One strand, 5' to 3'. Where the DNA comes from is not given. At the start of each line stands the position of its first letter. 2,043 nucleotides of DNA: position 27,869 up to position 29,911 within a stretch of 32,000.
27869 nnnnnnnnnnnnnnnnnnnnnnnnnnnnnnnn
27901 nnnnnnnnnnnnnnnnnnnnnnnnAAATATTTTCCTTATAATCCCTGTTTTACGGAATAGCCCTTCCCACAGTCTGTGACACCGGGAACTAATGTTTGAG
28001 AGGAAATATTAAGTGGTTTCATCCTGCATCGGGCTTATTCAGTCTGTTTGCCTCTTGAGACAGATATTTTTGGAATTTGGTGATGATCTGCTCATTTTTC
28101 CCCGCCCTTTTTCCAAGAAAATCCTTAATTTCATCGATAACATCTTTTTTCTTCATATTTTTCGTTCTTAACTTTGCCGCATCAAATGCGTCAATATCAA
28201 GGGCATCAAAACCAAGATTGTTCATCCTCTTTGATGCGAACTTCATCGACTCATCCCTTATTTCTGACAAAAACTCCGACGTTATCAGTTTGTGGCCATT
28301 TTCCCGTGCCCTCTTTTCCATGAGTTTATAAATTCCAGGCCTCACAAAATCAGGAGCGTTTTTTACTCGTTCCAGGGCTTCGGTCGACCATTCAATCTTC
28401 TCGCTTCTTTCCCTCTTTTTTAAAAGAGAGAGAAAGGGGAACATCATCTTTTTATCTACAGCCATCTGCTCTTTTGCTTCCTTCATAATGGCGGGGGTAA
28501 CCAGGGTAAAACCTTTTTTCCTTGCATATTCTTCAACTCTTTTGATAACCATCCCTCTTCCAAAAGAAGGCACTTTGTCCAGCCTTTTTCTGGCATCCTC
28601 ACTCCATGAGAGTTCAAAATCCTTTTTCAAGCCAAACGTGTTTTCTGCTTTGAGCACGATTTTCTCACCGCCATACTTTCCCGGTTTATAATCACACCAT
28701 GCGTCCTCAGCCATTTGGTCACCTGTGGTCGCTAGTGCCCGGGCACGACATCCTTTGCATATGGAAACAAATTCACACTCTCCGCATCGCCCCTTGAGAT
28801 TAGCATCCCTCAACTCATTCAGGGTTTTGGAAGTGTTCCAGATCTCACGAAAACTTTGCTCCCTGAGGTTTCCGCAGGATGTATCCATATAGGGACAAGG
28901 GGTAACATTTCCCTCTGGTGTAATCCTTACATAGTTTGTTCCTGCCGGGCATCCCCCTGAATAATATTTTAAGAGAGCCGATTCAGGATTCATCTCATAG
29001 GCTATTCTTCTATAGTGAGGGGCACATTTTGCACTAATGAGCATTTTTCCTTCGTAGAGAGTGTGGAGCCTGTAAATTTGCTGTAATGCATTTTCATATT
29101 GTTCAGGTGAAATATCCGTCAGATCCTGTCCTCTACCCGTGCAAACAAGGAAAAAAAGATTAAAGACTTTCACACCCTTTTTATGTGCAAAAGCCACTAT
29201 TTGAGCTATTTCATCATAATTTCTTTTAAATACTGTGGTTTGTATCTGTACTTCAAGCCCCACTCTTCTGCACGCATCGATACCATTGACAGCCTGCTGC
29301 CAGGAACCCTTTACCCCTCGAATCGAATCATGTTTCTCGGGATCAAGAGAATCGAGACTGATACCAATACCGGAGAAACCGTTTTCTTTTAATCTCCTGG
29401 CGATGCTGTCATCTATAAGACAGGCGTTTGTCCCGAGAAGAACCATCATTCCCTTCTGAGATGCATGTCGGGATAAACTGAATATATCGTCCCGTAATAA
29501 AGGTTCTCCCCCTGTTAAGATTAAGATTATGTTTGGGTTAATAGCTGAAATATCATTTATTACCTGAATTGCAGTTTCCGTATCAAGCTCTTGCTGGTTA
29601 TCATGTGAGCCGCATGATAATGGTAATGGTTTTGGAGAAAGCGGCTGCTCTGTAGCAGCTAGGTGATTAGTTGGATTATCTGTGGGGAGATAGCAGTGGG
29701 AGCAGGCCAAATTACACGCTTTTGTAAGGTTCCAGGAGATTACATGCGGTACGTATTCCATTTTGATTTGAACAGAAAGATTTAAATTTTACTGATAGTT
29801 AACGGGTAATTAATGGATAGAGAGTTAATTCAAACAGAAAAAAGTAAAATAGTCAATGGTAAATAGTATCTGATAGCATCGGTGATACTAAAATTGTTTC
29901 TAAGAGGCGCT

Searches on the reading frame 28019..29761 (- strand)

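Call 64: search_protein_families(library=pfam, proteins=[window:28019-29761:-], max_evalue=0.00001)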
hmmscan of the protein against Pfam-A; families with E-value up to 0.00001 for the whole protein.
window:28019-29761:- (580 aa): 3 families
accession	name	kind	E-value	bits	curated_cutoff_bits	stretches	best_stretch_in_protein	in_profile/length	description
PF08369.16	PCP_red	-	4.7e-27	94.2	32.5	2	386-430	1-45/45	Proto-chlorophyllide reductase 57 kD subunit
PF04055.27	Radical_SAM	-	2.4e-26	93.3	29.5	1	11-191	2-165/166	Radical SAM superfamily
PF13186.11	SPASM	-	4.3e-12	46.6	21.5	1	271-330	1-67/67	Iron-sulfur cluster-binding domain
